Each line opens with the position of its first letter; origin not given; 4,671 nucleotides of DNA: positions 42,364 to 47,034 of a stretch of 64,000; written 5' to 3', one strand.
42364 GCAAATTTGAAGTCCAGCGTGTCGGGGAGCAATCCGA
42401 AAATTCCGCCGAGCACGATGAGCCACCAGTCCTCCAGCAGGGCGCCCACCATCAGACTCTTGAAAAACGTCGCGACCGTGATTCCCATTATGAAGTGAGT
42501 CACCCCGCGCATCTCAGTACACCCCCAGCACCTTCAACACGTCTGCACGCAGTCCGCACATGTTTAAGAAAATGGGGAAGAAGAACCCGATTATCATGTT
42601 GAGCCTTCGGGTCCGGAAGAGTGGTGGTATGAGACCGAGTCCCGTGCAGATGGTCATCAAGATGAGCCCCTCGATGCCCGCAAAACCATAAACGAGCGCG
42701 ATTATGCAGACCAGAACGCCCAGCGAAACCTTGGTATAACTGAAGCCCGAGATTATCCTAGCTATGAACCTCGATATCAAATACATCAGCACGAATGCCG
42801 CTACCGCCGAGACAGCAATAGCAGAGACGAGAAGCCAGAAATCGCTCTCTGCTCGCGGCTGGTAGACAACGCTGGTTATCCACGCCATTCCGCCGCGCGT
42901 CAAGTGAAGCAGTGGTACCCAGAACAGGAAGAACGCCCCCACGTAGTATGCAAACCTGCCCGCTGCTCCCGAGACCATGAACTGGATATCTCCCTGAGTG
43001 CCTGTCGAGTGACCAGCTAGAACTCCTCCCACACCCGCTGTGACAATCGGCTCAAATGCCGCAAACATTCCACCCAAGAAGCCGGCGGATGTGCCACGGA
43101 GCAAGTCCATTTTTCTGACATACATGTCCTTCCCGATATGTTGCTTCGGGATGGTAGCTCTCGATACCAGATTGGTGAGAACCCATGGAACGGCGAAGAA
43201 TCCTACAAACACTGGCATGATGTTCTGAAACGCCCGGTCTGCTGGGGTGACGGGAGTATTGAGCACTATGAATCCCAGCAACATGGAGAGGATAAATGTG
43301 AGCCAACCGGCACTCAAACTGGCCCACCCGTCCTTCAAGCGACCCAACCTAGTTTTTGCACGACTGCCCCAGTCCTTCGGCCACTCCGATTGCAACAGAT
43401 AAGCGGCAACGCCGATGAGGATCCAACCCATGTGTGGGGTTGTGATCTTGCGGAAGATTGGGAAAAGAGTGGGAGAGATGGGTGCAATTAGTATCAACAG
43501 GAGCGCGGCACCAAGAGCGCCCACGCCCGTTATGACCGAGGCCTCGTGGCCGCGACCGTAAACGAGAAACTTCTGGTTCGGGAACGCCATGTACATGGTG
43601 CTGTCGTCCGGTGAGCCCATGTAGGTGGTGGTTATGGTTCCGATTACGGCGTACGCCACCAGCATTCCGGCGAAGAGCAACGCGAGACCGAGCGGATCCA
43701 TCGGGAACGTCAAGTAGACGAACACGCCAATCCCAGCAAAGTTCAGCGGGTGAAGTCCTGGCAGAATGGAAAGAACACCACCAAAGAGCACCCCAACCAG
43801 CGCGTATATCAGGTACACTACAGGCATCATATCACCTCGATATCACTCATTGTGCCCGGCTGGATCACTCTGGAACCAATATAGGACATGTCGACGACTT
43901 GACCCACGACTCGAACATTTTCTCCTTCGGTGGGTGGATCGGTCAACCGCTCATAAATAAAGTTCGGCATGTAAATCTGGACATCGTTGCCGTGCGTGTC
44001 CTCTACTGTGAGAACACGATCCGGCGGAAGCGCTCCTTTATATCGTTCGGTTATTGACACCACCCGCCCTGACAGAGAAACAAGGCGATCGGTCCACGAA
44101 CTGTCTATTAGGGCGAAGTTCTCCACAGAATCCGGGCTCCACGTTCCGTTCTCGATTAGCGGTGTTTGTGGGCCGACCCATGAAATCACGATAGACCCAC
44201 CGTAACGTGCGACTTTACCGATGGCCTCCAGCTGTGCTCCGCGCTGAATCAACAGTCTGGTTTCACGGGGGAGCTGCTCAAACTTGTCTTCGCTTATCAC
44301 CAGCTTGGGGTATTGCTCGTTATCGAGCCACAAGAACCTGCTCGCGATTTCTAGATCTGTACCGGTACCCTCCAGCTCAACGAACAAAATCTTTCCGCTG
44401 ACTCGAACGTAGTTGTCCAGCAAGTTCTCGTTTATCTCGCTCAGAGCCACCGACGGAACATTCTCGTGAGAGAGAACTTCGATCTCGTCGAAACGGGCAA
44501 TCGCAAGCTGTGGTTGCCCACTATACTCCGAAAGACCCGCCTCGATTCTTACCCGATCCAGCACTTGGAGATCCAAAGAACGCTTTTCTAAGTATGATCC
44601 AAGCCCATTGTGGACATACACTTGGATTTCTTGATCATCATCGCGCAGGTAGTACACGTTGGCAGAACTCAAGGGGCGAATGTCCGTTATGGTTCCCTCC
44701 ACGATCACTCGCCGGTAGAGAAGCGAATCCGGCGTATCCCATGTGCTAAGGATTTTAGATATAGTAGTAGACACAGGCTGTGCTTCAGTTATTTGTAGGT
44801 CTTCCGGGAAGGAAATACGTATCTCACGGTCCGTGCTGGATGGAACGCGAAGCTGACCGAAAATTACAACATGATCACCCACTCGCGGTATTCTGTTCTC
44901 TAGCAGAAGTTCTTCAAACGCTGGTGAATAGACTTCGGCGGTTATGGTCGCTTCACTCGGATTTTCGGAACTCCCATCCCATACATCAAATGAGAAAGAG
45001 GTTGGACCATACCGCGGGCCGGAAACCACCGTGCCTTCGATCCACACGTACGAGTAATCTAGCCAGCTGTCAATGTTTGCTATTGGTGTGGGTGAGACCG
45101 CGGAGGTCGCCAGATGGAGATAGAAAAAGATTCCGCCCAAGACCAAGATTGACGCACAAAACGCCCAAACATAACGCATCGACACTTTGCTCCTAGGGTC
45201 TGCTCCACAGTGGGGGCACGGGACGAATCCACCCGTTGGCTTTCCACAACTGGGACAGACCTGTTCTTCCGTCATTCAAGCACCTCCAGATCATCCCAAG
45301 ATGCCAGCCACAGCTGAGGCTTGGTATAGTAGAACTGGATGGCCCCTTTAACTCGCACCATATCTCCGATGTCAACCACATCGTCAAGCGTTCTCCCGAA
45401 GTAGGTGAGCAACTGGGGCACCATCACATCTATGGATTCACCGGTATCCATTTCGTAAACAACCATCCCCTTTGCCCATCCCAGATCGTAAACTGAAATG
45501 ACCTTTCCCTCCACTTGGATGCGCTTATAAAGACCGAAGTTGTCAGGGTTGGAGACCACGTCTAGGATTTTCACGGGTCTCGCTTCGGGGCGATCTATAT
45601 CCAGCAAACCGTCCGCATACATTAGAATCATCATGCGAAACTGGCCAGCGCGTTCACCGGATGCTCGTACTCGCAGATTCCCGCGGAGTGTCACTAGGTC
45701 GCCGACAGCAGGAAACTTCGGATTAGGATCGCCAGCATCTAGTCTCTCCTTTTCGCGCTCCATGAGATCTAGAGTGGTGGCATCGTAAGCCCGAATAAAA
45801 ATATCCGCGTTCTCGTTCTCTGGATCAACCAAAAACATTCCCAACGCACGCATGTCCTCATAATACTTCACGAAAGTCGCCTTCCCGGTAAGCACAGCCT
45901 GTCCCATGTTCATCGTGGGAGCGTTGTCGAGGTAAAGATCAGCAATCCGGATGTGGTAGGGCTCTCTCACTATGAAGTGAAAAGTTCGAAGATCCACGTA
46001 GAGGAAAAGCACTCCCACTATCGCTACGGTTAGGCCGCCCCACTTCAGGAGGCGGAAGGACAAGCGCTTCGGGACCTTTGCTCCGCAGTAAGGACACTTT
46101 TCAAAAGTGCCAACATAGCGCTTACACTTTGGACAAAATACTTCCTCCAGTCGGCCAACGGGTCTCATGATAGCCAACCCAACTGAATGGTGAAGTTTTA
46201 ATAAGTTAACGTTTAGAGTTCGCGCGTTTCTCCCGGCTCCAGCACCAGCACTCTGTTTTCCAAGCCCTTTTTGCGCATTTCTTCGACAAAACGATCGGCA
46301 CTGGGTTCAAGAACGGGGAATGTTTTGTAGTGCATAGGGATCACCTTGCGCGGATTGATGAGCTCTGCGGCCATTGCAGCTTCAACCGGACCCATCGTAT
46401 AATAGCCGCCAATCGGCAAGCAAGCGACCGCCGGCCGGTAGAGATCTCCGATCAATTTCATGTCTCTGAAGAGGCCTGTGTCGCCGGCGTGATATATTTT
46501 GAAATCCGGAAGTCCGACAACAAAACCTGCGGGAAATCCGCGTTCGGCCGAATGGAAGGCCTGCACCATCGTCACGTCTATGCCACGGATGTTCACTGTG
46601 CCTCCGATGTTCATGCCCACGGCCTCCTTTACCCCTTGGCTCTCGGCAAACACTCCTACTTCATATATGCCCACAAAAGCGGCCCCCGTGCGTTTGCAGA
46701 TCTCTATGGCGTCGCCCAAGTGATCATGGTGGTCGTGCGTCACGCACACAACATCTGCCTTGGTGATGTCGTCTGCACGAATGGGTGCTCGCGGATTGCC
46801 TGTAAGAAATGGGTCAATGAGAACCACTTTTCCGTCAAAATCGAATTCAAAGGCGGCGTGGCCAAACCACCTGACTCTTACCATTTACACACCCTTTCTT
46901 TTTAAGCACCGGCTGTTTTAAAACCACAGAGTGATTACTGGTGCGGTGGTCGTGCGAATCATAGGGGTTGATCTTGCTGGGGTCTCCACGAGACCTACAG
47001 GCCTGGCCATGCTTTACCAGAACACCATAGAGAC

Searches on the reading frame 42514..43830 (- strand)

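Call 78: search_protein_families(library=pfam, proteins=[window:42514-43830:-], max_evalue=1e-8)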
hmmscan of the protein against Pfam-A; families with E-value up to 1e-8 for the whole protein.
window:42514-43830:- (438 aa): 1 family
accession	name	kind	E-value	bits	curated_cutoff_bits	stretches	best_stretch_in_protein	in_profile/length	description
PF01970.21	TctA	-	2.8e-36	125.5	28.9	1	7-413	1-422/423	Tripartite tricarboxylate transporter TctA family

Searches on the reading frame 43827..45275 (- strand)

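Call 78: search_protein_families(library=pfam, proteins=[window:43827-45275:-], max_evalue=1e-8)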
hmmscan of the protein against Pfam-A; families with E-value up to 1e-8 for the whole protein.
window:43827-45275:- (482 aa): 1 family
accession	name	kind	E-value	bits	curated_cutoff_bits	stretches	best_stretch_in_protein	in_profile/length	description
PF01336.31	tRNA_anti-codon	-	4e-14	52.8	27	0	190-260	1-70/75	OB-fold nucleic acid binding domain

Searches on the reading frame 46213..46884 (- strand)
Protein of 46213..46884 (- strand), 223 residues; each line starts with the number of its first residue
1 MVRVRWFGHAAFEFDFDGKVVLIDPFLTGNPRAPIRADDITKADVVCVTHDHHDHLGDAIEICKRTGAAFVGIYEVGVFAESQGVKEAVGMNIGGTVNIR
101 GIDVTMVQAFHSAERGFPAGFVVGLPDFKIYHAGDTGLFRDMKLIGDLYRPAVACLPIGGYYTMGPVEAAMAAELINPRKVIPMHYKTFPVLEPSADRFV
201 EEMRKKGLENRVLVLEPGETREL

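Call 78: search_protein_families(library=pfam, proteins=[window:46213-46884:-], max_evalue=1e-8)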
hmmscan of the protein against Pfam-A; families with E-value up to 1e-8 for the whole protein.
window:46213-46884:- (223 aa): 3 families
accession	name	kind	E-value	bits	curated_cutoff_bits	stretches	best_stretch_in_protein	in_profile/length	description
PF13483.12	Lactamase_B_3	-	3e-26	92.7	24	1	3-185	1-160/160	Beta-lactamase superfamily domain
PF12706.13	Lactamase_B_2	-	1.9e-24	86.9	27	1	21-186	3-200/200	Beta-lactamase superfamily domain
PF00753.33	Lactamase_B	-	2.5e-10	41.1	22.7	1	11-151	8-162/196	Metallo-beta-lactamase superfamily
